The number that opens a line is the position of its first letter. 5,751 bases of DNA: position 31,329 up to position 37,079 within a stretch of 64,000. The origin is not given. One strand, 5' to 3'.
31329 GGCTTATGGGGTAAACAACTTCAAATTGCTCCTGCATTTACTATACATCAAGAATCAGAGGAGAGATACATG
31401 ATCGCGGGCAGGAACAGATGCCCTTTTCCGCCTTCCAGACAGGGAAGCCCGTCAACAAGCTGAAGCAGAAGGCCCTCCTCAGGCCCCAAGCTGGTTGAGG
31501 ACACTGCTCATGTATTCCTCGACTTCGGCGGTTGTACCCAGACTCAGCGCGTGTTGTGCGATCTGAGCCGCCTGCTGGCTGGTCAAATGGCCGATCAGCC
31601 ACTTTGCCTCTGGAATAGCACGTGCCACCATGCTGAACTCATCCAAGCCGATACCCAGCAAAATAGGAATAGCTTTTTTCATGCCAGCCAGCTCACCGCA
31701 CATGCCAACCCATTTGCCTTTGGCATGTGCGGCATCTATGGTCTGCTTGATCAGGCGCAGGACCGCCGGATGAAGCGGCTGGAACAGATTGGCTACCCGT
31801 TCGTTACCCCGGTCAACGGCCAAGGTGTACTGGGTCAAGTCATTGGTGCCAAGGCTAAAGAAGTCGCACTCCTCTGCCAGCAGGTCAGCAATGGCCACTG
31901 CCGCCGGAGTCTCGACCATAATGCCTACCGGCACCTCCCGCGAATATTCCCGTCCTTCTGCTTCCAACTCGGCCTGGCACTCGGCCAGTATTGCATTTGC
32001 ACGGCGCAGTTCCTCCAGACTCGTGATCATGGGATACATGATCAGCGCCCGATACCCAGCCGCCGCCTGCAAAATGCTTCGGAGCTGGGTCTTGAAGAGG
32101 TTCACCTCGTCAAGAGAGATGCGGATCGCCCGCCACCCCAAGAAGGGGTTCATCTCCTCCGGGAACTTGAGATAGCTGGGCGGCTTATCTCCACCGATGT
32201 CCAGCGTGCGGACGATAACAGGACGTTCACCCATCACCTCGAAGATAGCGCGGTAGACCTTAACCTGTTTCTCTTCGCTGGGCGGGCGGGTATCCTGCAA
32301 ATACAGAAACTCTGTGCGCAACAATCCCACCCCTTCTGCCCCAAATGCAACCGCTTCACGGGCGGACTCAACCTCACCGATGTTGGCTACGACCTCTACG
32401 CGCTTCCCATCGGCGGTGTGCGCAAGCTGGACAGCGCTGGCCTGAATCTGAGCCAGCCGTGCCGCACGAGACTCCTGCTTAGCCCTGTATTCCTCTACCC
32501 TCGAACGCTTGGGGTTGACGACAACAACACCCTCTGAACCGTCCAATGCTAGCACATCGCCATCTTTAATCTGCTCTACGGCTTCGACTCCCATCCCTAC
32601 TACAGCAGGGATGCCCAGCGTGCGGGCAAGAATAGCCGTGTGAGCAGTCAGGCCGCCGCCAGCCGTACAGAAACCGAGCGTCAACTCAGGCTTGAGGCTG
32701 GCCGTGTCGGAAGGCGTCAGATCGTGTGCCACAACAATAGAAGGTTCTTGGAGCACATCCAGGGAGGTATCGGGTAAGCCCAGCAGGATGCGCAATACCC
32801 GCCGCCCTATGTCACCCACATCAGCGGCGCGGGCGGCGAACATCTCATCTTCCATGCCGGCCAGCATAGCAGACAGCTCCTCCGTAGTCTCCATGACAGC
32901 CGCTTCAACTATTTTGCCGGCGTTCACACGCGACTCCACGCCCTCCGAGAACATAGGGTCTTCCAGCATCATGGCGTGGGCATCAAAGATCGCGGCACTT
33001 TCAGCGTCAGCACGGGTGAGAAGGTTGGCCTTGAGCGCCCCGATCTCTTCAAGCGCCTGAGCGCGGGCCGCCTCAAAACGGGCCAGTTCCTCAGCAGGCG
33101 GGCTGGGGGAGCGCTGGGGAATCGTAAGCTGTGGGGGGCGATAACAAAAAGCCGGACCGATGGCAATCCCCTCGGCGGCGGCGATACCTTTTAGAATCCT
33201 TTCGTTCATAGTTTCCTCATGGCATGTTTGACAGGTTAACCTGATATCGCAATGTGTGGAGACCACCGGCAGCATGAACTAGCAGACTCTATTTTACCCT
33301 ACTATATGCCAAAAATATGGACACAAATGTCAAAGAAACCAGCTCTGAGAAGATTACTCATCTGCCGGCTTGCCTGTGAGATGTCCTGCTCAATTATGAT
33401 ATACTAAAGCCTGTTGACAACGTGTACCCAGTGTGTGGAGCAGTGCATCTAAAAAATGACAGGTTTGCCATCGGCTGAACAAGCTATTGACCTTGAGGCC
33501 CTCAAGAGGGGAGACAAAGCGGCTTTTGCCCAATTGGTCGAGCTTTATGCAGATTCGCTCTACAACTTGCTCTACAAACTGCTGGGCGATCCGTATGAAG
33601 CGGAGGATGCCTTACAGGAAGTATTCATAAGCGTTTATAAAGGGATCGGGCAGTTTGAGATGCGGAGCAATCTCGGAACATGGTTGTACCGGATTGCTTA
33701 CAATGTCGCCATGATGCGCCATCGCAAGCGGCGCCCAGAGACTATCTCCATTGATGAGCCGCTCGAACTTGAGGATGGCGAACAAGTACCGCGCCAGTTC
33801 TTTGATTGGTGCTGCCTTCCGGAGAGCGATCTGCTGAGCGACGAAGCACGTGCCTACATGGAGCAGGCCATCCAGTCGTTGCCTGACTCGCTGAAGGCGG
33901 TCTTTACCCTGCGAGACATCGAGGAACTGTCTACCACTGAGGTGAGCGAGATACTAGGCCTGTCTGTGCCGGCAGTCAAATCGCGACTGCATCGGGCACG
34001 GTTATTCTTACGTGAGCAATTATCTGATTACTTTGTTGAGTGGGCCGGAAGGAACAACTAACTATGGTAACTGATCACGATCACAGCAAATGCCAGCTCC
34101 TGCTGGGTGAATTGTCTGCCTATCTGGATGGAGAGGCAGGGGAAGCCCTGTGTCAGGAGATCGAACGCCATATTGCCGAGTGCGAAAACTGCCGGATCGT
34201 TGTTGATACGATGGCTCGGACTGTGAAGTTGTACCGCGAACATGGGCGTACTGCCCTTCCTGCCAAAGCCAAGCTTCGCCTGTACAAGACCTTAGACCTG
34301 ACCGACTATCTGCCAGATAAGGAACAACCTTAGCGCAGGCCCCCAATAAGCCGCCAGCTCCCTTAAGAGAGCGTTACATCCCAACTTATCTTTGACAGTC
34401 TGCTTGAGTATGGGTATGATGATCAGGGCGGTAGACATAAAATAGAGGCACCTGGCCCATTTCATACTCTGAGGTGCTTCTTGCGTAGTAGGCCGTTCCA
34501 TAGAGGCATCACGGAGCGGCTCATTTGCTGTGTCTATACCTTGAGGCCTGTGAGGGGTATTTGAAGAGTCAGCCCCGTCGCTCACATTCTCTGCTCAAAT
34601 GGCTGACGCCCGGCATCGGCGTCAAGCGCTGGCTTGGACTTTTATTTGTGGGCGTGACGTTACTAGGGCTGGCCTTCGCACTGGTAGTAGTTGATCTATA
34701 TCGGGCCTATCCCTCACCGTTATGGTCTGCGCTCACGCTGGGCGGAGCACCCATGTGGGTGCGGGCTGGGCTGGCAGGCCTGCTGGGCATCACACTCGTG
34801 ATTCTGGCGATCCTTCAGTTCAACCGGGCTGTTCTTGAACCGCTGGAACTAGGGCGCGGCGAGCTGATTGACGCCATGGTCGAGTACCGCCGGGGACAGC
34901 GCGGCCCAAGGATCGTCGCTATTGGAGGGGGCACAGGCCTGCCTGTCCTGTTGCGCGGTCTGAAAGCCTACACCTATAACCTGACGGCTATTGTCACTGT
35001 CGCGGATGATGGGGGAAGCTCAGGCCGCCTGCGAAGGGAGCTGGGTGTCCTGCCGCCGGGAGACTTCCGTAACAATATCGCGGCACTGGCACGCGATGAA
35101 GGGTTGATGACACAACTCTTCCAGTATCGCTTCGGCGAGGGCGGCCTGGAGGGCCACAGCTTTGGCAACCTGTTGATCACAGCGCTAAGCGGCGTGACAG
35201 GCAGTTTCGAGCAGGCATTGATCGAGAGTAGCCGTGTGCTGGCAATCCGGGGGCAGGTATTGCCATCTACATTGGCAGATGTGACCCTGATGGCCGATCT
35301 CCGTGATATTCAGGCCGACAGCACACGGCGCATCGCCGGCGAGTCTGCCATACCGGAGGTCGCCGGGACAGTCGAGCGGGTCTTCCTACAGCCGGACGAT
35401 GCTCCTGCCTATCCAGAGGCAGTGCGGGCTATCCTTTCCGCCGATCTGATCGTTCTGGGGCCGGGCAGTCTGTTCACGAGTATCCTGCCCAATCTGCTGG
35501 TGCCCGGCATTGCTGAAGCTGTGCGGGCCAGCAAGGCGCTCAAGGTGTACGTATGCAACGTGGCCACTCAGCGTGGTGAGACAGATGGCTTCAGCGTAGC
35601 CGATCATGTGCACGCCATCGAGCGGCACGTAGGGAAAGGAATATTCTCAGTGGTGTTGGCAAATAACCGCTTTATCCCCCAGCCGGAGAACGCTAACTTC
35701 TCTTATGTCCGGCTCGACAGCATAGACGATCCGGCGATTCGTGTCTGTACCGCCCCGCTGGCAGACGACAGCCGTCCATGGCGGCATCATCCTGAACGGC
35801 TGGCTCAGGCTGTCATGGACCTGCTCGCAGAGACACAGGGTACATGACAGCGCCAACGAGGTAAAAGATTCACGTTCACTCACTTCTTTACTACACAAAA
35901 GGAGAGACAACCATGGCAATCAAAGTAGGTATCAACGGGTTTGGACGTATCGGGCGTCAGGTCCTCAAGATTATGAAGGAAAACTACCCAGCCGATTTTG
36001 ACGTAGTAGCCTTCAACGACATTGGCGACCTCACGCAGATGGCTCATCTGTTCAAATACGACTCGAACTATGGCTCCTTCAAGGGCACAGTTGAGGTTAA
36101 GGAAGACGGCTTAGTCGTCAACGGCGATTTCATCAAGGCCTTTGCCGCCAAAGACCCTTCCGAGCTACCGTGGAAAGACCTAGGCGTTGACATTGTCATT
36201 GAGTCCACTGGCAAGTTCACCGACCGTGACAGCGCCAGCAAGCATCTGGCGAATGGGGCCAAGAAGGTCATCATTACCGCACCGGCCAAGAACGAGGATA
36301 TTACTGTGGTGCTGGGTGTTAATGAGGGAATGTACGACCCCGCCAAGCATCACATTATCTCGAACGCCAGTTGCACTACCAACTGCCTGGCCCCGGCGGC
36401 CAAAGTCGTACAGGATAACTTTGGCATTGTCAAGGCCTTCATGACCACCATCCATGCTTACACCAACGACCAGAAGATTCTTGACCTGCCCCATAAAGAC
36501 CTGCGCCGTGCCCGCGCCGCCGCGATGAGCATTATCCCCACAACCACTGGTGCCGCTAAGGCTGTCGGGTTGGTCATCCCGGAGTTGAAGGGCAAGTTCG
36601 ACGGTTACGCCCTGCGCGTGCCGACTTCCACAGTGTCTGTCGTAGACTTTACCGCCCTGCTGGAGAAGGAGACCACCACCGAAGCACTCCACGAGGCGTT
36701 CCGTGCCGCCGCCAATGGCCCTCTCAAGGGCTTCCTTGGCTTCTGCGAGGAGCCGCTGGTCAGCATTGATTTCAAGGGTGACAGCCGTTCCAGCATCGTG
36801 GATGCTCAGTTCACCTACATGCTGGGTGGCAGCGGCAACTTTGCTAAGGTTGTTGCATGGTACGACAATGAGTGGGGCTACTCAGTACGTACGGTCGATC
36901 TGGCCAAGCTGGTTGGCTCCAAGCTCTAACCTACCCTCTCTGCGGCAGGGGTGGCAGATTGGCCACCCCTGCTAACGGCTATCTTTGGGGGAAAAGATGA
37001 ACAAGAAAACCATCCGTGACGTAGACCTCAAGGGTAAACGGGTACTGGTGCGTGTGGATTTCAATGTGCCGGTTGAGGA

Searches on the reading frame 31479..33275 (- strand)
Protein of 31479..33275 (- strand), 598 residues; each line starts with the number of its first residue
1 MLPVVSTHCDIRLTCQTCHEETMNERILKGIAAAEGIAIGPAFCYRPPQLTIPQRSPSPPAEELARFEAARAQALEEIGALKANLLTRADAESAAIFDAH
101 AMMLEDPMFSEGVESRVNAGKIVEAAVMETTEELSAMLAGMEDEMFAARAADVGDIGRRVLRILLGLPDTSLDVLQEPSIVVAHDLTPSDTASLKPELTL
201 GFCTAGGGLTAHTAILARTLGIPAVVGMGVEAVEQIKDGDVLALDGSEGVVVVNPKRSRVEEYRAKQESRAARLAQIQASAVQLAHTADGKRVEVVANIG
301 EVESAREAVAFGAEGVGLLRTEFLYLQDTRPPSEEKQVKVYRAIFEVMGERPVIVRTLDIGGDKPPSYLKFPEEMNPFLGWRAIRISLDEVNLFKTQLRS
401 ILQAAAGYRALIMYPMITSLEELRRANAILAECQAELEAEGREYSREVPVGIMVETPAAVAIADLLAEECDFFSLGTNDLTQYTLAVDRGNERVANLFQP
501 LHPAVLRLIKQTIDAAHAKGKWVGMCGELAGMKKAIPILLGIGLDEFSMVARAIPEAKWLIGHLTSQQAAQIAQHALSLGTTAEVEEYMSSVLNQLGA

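Call 63: search_protein_families(library=pfam, proteins=[window:31479-33275:-], max_evalue=0.00001)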
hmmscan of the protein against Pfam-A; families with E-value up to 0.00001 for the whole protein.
window:31479-33275:- (598 aa): 3 families
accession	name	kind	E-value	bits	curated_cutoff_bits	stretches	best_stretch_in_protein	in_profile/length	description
PF02896.24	PEP-utilizers_C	-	4.8e-117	390.7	22.8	1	276-563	3-290/293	PEP-utilising enzyme, PEP-binding domain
PF05524.18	PEP-utilisers_N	-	1.2e-29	103.4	24.4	1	29-149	1-121/121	PEP-utilising enzyme, N-terminal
PF00391.29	PEP-utilizers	-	5e-22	77.7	23.1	1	176-249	2-72/72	PEP-utilising enzyme, mobile domain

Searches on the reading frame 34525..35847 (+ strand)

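Call 63: search_protein_families(library=pfam, proteins=[window:34525-35847:+], max_evalue=0.00001)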
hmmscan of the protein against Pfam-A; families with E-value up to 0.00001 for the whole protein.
window:34525-35847:+ (440 aa): 1 family
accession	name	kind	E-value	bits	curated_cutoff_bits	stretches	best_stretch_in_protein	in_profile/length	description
PF01933.23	CofD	-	5.8e-102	341.2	30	1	130-398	1-273/290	2-phospho-L-lactate transferase CofD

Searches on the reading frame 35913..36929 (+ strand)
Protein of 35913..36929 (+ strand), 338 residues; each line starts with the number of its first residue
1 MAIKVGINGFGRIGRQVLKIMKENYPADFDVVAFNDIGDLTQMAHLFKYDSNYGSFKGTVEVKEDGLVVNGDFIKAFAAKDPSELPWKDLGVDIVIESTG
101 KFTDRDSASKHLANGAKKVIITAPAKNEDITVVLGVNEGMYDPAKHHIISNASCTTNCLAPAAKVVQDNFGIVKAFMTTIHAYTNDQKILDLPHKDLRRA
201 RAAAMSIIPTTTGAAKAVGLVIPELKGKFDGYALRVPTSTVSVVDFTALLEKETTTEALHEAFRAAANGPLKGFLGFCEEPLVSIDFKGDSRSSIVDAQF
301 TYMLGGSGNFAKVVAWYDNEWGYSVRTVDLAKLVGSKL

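Call 63: search_protein_families(library=pfam, proteins=[window:35913-36929:+], max_evalue=0.00001)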
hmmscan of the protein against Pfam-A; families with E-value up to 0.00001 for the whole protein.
window:35913-36929:+ (338 aa): 2 families
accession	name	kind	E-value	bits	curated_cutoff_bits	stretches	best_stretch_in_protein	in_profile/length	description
PF02800.25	Gp_dh_C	-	3.1e-62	209.3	24.4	1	159-317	1-158/158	Glyceraldehyde 3-phosphate dehydrogenase, C-terminal domain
PF00044.30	Gp_dh_N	-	1.3e-37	128.5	31.7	1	3-104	1-100/101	Glyceraldehyde 3-phosphate dehydrogenase, NAD binding domain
